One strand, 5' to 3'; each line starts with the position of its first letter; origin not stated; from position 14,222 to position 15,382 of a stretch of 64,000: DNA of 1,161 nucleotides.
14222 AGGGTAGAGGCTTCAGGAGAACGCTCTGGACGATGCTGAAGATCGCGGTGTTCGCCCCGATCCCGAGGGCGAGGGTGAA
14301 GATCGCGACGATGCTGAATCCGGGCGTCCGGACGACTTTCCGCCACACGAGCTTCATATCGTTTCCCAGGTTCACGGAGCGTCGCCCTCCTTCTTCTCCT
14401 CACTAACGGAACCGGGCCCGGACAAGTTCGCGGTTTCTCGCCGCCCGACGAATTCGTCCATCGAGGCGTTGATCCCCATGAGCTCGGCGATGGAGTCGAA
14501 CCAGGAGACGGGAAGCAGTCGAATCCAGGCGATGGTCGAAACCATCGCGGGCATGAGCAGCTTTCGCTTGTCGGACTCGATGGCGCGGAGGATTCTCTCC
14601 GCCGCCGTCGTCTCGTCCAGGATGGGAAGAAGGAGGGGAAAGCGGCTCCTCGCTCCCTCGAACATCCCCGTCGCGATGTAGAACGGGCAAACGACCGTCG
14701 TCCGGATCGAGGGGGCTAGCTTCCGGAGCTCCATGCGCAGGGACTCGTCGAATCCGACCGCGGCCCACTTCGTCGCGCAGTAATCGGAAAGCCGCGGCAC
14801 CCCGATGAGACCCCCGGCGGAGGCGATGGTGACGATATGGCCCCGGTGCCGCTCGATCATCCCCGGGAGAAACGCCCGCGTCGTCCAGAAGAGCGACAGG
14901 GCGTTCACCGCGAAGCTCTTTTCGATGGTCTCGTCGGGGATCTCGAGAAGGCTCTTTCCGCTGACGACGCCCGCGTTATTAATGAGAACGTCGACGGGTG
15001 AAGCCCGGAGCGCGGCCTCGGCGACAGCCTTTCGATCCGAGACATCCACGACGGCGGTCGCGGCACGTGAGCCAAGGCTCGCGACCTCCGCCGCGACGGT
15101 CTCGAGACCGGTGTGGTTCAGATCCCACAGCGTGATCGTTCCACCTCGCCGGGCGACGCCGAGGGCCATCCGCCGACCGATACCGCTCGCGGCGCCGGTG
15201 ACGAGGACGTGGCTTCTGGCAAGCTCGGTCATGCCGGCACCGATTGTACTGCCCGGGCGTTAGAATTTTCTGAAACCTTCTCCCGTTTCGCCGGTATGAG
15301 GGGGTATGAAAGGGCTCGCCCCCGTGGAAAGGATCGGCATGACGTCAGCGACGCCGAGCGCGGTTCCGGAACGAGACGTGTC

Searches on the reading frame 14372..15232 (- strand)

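Call 34: search_protein_families(library=pfam, proteins=[window:14372-15232:-], max_evalue=0.01)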
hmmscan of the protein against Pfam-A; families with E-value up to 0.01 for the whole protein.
window:14372-15232:- (286 aa): 5 families
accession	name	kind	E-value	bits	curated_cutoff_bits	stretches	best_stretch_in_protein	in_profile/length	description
PF00106.31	adh_short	-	8.1e-47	159.7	26.6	1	8-195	2-191/195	short chain dehydrogenase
PF13561.12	adh_short_C2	-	1.2e-29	104.1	27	1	13-213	1-202/236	Enoyl-(Acyl carrier protein) reductase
PF08659.16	KR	-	3.9e-09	37.1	22.6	1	9-155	3-153/180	KR domain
PF03435.24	Sacchrp_dh_NADP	-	1.4e-05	25.8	25.1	1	9-97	1-86/129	Saccharopine dehydrogenase NADP binding domain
PF01370.27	Epimerase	-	0.00033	20.6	20.9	1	9-108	1-93/240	NAD dependent epimerase/dehydratase family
